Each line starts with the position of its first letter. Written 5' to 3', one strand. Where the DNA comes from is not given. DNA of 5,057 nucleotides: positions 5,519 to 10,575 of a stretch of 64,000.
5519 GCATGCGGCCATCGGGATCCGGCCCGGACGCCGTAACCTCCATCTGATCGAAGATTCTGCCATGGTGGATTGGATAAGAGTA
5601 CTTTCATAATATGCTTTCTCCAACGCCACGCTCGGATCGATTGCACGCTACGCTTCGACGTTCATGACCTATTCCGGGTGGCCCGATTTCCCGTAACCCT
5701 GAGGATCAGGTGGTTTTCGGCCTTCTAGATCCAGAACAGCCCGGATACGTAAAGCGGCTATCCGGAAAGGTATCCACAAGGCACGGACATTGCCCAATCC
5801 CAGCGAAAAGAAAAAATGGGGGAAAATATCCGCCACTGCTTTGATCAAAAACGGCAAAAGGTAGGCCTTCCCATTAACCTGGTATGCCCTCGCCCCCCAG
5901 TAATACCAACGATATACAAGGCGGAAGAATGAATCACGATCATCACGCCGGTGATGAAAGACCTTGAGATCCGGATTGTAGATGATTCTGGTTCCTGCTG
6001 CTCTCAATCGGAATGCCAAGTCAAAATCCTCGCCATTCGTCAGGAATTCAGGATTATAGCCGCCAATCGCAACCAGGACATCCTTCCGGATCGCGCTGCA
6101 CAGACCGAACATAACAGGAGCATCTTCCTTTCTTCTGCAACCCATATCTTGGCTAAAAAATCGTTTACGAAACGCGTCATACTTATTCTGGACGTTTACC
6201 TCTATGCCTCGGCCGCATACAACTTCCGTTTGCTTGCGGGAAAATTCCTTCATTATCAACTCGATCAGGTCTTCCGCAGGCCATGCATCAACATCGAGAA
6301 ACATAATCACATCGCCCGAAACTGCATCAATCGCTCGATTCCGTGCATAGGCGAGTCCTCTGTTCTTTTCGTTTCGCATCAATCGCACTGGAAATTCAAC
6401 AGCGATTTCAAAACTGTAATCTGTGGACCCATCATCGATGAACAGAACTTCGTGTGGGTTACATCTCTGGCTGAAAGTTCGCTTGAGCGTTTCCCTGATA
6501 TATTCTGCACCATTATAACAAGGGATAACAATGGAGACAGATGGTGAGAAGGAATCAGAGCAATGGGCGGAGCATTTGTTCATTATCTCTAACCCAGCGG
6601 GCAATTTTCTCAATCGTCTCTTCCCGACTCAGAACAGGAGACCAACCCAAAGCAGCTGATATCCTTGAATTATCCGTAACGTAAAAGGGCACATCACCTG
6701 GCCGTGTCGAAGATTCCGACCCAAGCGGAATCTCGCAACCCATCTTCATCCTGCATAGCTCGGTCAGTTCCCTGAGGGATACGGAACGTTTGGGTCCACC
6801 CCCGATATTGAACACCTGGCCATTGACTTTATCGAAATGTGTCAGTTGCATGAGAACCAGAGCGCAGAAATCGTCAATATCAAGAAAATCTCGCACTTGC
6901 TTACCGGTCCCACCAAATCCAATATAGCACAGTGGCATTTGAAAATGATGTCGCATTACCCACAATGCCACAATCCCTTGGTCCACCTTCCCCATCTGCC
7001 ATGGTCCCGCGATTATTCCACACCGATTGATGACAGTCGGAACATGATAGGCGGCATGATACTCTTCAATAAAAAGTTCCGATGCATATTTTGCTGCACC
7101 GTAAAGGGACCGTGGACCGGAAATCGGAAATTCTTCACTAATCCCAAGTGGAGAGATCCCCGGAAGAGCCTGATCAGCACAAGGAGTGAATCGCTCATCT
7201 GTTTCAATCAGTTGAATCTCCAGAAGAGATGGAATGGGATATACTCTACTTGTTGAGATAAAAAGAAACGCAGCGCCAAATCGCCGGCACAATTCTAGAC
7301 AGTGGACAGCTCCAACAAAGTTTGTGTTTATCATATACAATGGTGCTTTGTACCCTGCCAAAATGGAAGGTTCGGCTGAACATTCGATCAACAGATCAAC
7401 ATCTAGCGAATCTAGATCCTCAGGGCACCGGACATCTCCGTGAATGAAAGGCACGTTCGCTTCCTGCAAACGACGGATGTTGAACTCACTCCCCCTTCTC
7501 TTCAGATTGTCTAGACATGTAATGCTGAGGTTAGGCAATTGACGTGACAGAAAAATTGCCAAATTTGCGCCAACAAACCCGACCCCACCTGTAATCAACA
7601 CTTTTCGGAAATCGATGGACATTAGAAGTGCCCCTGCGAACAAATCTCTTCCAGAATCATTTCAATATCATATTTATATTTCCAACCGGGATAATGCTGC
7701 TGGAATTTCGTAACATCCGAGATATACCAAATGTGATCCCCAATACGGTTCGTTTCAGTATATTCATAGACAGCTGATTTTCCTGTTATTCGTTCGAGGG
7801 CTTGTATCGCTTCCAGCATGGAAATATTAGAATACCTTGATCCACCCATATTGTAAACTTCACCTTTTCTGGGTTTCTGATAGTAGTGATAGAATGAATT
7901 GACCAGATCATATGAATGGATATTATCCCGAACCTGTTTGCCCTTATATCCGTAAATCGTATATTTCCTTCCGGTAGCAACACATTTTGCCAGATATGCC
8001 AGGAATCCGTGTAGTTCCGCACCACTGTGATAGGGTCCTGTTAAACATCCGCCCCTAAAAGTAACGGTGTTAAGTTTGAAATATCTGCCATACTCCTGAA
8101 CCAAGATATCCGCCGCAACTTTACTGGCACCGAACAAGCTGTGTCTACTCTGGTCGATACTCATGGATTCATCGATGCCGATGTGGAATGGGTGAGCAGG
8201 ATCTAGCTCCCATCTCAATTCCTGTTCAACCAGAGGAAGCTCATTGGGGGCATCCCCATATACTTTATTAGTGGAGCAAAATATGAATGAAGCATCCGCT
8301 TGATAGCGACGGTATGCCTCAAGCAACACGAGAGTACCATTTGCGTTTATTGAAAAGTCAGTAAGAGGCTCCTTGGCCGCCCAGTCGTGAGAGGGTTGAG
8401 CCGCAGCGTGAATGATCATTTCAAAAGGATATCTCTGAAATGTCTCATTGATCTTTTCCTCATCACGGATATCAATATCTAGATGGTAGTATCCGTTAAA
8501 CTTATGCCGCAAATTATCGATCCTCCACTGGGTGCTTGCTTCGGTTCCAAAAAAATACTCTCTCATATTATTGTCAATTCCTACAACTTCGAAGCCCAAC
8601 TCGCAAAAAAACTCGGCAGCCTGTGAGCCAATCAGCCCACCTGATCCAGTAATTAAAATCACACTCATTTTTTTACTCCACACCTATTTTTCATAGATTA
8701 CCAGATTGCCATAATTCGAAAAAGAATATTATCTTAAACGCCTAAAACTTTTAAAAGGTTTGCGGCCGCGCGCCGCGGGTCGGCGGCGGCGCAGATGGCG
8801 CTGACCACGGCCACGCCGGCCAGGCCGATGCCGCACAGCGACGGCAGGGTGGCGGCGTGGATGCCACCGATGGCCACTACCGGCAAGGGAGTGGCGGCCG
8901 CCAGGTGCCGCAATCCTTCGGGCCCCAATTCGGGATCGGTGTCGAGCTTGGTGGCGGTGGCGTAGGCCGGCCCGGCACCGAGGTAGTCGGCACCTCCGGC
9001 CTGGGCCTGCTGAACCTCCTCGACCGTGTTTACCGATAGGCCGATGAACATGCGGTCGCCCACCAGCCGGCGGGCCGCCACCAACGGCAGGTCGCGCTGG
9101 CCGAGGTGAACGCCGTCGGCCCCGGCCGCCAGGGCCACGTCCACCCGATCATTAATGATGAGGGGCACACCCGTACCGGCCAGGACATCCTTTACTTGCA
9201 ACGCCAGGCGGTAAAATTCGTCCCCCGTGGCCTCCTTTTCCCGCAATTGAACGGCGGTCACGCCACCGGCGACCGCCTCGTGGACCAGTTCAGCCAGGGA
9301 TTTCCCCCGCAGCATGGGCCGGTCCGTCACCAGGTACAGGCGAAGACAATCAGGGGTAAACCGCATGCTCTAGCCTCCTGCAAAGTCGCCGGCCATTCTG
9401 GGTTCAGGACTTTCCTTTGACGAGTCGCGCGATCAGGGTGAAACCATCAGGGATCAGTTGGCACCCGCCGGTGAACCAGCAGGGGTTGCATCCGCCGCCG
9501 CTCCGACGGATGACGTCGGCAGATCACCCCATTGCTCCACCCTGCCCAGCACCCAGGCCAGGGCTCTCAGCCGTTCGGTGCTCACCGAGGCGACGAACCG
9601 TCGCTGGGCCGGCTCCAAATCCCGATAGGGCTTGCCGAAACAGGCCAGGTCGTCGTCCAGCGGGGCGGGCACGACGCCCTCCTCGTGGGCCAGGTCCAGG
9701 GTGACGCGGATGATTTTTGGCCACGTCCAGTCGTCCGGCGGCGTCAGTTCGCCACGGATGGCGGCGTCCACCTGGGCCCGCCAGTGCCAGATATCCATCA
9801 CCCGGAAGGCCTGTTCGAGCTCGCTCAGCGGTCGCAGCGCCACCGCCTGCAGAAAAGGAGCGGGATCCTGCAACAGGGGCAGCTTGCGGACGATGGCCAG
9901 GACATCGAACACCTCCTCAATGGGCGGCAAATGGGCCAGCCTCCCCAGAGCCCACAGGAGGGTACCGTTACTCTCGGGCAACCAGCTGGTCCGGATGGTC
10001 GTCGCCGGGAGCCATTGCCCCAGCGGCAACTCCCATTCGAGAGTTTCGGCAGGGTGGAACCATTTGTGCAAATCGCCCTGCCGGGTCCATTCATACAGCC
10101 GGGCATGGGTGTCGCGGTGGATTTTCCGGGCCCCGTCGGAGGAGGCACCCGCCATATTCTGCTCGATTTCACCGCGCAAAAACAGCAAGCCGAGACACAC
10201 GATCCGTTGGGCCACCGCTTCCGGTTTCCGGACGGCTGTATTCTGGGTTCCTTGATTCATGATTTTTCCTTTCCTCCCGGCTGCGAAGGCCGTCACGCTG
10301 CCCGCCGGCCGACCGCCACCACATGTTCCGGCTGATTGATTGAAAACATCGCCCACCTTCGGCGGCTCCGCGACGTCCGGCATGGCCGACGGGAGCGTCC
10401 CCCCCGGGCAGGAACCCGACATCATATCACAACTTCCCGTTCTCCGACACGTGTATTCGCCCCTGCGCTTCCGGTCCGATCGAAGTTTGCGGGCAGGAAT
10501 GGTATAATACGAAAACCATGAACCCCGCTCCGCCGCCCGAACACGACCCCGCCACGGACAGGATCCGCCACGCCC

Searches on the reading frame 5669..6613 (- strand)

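Call 83: search_protein_families(library=pfam, proteins=[window:5669-6613:-], max_evalue=0.00001)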
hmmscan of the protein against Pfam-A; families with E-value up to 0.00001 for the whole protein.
window:5669-6613:- (314 aa): 5 families
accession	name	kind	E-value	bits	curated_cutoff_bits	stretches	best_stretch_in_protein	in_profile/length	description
PF00535.33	Glycos_transf_2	-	5.2e-35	121.3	23.3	1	27-180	1-164/168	Glycosyl transferase family 2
PF13641.12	Glyco_tranf_2_3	-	2.2e-18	67.6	27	1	24-238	1-229/230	Glycosyltransferase like family 2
PF10111.15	Glyco_tranf_2_2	-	3.9e-14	53.2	27.3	1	27-210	1-206/276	Glycosyltransferase like family 2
PF13632.12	Glyco_trans_2_3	-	1.2e-12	48.5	27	1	102-259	1-167/198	Glycosyl transferase family group 2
PF13506.12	Glyco_transf_21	-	5.8e-09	36.1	21.7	1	93-239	24-172/174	Glycosyl transferase family 21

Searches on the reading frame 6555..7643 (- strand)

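Call 83: search_protein_families(library=pfam, proteins=[window:6555-7643:-], max_evalue=0.00001)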
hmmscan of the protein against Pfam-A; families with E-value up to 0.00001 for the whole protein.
window:6555-7643:- (362 aa): 3 families
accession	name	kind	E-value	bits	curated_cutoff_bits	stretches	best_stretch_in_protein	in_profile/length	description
PF01370.27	Epimerase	-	1.9e-35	122.9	20.9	1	15-281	1-240/240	NAD dependent epimerase/dehydratase family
PF16363.11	GDP_Man_Dehyd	-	1e-28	101.2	27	2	168-346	141-331/332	GDP-mannose 4,6 dehydratase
PF07993.18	NAD_binding_4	-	5.2e-11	42.6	20.1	1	17-224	1-220/258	Male sterility protein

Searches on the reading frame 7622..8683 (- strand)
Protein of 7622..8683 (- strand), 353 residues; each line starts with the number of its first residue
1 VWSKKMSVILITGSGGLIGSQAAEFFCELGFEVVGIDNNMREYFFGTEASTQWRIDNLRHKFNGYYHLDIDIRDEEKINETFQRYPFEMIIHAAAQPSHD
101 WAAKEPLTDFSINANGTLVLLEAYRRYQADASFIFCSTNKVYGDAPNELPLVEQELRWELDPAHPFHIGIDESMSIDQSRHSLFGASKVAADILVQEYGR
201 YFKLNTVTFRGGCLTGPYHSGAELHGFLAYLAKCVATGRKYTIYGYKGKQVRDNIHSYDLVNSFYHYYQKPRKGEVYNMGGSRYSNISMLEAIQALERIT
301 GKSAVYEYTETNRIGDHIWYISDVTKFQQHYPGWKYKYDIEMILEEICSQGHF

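Call 83: search_protein_families(library=pfam, proteins=[window:7622-8683:-], max_evalue=0.00001)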
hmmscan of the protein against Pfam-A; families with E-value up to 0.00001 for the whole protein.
window:7622-8683:- (353 aa): 5 families
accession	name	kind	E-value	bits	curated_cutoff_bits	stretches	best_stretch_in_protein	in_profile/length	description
PF01370.27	Epimerase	-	5.1e-39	134.5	20.9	1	9-280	1-240/240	NAD dependent epimerase/dehydratase family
PF16363.11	GDP_Man_Dehyd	-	9.4e-32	111.2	27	1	10-346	1-331/332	GDP-mannose 4,6 dehydratase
PF04321.23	RmlD_sub_bind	-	1.9e-11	44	27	1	9-143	3-106/287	RmlD substrate binding domain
PF02719.21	Polysacc_synt_2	-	6.1e-10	39.2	20.2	1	9-141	1-131/293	Polysaccharide biosynthesis protein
PF07993.18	NAD_binding_4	-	1.7e-06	27.9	20.1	1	87-244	89-239/258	Male sterility protein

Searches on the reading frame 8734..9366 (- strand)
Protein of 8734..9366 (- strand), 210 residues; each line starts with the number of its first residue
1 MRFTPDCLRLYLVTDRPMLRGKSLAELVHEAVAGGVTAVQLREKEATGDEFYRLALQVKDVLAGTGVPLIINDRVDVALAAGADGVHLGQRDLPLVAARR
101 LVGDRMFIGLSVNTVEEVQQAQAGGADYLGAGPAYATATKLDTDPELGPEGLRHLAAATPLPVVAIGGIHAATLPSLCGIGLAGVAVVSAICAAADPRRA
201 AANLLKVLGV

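Call 83: search_protein_families(library=pfam, proteins=[window:8734-9366:-], max_evalue=0.00001)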
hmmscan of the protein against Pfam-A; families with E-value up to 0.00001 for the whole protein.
window:8734-9366:- (210 aa): 1 family
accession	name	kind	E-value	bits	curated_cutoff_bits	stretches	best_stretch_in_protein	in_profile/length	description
PF02581.23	TMP-TENI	-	6.6e-63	211.8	27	1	10-191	1-180/180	Thiamine monophosphate synthase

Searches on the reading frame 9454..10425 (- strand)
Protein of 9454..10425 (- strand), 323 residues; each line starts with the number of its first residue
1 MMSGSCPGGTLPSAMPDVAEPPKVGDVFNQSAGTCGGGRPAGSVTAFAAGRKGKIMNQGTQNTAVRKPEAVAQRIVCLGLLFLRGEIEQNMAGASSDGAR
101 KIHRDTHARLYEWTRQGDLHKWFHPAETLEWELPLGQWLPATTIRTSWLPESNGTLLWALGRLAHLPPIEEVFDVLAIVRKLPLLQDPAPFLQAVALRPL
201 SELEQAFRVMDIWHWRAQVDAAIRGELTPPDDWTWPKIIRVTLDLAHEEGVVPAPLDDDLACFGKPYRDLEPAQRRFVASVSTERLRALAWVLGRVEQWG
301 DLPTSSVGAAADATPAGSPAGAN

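Call 83: search_protein_families(library=pfam, proteins=[window:9454-10425:-], max_evalue=0.00001)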
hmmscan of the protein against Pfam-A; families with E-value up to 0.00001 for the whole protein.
window:9454-10425:- (323 aa): 1 family
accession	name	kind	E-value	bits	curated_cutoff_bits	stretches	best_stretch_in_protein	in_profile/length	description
PF14094.11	DUF4272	-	3.1e-14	53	27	1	61-227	27-177/208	Domain of unknown function (DUF4272)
